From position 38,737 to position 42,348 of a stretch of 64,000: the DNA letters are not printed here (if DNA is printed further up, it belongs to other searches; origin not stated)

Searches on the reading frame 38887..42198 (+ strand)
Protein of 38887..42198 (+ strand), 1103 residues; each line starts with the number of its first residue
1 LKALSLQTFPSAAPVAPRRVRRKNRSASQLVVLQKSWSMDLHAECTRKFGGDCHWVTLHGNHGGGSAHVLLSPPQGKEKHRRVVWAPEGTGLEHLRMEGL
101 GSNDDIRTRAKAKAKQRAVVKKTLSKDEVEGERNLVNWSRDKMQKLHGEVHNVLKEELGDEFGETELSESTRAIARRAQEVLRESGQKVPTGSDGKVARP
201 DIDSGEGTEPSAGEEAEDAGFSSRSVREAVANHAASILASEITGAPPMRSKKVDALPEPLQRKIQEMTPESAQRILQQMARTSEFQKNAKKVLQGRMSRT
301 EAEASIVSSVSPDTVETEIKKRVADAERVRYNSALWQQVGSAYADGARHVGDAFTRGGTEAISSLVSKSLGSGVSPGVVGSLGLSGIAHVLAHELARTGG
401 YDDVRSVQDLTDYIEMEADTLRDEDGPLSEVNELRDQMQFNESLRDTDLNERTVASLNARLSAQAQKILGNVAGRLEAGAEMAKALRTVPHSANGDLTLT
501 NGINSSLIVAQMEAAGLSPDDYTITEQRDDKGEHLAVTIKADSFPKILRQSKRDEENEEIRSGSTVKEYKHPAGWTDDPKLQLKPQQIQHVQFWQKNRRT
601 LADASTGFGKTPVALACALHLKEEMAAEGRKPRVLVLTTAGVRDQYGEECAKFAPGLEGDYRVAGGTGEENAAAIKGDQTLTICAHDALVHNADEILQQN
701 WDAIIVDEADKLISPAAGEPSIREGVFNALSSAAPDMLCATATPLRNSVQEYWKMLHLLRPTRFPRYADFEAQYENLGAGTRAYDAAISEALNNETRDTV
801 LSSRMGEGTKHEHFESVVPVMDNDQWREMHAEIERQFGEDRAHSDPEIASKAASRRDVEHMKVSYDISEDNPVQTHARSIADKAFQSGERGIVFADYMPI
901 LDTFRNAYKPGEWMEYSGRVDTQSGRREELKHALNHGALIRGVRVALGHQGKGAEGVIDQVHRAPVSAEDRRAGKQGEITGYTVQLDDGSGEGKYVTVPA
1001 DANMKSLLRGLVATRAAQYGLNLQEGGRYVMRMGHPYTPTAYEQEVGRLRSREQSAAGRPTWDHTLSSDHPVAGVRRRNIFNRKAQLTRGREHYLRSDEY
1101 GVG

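Call 9: search_protein_families(library=pfam, proteins=[window:38887-42198:+], max_evalue=0.001)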
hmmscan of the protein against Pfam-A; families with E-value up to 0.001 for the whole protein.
window:38887-42198:+ (1103 aa): 3 families
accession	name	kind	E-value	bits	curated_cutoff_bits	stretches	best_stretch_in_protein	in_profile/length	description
PF00176.29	SNF2-rel_dom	-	1.2e-15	57.8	24.9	1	601-776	22-195/290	SNF2-related domain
PF00270.35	DEAD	-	1.1e-09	38.7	26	1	585-747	2-162/167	DEAD/DEAH box helicase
PF04851.21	ResIII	-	4.1e-08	33.7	22.5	1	581-744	2-162/164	Type III restriction enzyme, res subunit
